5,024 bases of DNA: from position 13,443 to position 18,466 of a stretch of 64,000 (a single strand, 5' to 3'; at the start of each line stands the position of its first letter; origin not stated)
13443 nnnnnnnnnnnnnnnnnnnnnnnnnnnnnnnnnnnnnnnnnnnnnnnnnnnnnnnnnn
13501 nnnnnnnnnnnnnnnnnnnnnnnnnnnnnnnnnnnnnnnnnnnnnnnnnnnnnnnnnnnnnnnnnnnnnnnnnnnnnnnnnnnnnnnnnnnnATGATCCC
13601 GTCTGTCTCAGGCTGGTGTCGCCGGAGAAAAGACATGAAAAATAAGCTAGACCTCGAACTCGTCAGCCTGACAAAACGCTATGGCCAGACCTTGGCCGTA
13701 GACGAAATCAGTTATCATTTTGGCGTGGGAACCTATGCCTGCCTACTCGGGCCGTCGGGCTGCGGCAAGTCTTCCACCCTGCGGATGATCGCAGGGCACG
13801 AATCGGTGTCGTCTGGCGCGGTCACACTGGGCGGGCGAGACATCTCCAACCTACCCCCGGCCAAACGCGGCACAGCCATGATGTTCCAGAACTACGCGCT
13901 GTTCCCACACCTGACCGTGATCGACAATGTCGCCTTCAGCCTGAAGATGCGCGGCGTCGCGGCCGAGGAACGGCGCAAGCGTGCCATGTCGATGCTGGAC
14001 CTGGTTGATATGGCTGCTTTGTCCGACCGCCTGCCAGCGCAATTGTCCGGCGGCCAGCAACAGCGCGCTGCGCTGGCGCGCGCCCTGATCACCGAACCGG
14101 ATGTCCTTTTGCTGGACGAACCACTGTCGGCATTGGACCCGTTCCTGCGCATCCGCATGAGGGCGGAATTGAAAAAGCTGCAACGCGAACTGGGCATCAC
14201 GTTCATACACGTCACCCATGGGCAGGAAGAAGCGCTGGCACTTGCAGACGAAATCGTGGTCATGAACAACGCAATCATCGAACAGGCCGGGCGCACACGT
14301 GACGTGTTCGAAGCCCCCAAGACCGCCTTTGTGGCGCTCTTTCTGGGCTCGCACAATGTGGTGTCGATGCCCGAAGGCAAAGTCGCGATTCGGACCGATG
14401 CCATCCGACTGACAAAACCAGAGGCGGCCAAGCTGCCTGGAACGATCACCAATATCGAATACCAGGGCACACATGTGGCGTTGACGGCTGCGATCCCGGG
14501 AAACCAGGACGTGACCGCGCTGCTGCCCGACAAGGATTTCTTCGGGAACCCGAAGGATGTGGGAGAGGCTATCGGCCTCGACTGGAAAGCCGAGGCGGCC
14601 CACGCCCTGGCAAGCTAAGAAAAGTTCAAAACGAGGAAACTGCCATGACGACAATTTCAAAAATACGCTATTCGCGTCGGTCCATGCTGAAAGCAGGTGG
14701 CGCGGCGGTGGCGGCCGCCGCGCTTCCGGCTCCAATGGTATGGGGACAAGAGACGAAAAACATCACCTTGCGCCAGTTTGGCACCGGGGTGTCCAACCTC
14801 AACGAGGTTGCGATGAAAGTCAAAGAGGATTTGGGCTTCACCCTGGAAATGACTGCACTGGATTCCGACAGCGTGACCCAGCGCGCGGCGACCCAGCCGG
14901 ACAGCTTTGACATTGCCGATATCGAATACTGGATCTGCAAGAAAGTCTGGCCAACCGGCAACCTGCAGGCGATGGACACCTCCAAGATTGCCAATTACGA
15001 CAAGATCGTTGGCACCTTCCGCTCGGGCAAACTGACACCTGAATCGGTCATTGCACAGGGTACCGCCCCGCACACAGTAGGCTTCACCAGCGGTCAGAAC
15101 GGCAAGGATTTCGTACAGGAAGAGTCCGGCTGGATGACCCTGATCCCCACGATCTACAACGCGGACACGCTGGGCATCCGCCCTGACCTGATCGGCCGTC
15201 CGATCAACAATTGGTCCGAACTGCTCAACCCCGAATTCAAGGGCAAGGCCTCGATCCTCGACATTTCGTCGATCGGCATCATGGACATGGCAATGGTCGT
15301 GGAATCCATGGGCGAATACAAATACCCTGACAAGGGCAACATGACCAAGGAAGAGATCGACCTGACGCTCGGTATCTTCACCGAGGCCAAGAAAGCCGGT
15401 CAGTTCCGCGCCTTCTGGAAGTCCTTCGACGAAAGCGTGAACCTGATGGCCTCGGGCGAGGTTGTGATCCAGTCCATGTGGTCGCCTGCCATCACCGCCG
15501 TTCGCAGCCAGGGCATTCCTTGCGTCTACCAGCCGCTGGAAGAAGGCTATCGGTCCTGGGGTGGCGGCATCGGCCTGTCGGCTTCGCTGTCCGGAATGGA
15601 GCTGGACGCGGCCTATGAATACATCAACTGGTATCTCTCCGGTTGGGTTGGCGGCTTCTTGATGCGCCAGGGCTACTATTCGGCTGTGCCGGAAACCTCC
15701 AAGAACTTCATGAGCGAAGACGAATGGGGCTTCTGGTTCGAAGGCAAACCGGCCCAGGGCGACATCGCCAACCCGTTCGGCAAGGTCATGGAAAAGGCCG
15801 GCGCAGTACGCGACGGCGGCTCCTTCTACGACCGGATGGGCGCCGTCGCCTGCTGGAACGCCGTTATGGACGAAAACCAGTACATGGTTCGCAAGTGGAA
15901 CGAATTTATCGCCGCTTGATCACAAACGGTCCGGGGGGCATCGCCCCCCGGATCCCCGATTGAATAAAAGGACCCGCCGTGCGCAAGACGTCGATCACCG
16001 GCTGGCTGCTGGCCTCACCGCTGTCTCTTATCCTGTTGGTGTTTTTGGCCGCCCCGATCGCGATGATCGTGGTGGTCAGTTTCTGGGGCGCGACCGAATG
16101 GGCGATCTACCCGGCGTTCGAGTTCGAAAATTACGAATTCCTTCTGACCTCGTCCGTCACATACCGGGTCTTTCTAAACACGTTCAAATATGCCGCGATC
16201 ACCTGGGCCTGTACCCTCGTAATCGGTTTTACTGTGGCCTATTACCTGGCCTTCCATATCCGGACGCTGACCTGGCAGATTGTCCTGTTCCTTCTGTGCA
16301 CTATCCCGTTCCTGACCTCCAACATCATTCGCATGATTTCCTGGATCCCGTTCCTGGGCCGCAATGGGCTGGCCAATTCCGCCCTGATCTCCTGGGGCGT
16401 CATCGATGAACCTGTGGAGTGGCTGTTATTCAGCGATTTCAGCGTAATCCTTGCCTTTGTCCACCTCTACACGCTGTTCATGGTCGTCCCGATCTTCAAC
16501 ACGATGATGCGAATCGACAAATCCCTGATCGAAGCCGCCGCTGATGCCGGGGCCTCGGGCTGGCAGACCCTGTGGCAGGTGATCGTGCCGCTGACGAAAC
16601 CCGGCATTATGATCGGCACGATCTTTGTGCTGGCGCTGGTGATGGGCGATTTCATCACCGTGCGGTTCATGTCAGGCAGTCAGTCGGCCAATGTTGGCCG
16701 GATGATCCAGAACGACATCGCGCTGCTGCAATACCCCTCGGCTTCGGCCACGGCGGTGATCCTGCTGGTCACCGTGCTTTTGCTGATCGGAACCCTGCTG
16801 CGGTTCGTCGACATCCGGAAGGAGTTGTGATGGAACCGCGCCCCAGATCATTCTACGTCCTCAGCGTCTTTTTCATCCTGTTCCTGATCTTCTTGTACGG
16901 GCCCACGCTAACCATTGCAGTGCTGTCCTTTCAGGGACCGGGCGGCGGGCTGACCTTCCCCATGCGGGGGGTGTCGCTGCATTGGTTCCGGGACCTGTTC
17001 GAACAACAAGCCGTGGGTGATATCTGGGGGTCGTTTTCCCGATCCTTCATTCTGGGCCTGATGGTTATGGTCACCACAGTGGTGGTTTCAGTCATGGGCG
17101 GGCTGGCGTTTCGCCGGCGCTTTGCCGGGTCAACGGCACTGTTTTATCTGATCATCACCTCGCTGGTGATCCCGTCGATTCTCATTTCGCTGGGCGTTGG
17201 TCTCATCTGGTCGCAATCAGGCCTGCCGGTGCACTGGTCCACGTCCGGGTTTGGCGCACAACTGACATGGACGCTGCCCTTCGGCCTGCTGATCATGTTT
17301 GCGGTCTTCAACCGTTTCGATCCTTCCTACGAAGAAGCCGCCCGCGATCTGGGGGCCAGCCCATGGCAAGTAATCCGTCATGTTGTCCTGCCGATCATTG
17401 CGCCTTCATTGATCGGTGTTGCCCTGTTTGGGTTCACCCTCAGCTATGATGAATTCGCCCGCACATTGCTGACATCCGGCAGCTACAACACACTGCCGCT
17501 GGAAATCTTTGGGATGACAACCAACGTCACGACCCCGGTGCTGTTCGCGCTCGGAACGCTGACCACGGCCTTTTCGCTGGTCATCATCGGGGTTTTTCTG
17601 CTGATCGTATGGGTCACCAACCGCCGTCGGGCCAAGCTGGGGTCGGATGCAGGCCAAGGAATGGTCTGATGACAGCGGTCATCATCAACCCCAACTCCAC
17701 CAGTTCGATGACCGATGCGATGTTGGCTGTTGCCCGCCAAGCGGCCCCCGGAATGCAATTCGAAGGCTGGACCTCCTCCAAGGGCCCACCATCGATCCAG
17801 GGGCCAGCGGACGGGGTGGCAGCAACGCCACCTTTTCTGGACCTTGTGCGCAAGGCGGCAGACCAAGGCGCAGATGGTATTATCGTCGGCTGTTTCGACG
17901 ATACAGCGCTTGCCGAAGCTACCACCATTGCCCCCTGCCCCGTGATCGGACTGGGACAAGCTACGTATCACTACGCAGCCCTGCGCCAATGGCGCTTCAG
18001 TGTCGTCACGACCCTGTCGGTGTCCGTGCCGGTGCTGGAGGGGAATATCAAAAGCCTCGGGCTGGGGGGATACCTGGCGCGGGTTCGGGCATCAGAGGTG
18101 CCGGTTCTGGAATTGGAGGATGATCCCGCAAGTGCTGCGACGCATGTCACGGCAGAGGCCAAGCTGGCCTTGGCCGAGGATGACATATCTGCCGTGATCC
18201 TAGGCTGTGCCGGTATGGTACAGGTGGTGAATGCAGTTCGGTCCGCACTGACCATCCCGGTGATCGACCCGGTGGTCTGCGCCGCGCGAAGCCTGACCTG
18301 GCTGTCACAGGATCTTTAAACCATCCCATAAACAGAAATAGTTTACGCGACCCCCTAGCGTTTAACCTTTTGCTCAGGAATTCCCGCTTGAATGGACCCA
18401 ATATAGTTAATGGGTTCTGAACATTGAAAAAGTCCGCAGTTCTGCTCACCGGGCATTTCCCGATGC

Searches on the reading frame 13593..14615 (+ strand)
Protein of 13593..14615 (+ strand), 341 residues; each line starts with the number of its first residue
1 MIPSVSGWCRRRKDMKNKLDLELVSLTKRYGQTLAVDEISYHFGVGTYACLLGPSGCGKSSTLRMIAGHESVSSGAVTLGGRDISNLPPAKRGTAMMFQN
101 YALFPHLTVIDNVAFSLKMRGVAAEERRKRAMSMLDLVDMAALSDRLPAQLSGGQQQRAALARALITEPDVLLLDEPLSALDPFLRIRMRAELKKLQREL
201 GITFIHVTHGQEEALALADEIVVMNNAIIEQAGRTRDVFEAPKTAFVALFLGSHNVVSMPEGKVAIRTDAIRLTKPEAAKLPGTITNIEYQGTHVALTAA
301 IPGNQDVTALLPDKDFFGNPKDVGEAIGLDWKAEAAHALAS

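Call 12: search_protein_families(library=pfam, proteins=[window:13593-14615:+], max_evalue=0.001)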
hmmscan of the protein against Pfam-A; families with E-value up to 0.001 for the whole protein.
window:13593-14615:+ (341 aa): 4 families
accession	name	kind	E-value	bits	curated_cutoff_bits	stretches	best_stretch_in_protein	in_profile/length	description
PF00005.33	ABC_tran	-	3e-32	112.5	25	1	37-178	2-136/137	ABC transporter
PF08402.16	TOBE_2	-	9.9e-14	51.7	21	1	264-339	1-76/76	TOBE domain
PF13304.12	AAA_21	-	9e-06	26.4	27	0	147-209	216-298/304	AAA domain, putative AbiEii toxin, Type IV TA system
PF09818.15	ABC_ATPase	-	0.00098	18.7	23.2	0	152-233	159-255/283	P-loop domain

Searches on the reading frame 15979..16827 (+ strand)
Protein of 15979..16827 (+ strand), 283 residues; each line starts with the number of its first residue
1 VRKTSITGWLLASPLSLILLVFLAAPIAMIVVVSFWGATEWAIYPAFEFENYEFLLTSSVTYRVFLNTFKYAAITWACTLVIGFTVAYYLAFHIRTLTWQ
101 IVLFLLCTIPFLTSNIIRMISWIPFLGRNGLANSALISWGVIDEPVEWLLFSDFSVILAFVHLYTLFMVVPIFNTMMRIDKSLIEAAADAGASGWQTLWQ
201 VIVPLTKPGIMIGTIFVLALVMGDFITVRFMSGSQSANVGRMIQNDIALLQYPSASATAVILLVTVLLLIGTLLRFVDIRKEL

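Call 11: search_protein_families(library=pfam, proteins=[window:15979-16827:+], max_evalue=0.001)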
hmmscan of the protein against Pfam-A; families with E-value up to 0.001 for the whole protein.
window:15979-16827:+ (283 aa): 1 family
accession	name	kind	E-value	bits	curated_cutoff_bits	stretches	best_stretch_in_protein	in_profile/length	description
PF00528.27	BPD_transp_1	-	2.6e-11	44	26.4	1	82-273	4-170/184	Binding-protein-dependent transport system inner membrane component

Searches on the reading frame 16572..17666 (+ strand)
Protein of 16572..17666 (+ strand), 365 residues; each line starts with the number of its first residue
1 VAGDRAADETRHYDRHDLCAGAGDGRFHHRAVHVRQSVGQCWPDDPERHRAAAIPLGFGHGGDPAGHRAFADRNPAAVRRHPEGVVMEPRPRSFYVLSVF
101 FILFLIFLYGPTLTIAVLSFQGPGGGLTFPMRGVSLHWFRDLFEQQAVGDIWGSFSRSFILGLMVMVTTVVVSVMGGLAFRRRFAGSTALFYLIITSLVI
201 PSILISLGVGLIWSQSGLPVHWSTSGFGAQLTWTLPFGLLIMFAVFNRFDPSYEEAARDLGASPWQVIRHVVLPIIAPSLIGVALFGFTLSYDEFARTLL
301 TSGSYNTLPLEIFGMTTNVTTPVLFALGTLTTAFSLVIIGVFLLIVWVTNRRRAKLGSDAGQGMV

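Call 11: search_protein_families(library=pfam, proteins=[window:16572-17666:+], max_evalue=0.001)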
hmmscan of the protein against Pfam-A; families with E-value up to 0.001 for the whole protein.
window:16572-17666:+ (365 aa): 1 family
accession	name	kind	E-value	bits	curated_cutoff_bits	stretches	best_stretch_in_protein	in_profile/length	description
PF00528.27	BPD_transp_1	-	1.4e-12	48.2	26.4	1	177-341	9-174/184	Binding-protein-dependent transport system inner membrane component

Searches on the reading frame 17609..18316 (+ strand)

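Call 11: search_protein_families(library=pfam, proteins=[window:17609-18316:+], max_evalue=0.001)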
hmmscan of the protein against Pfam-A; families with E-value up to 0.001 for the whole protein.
window:17609-18316:+ (236 aa): 1 family
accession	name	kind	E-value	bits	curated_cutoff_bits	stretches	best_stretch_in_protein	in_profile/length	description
PF01177.27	Asp_Glu_race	-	1e-56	192.5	31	1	25-228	3-210/211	Asp/Glu/Hydantoin racemase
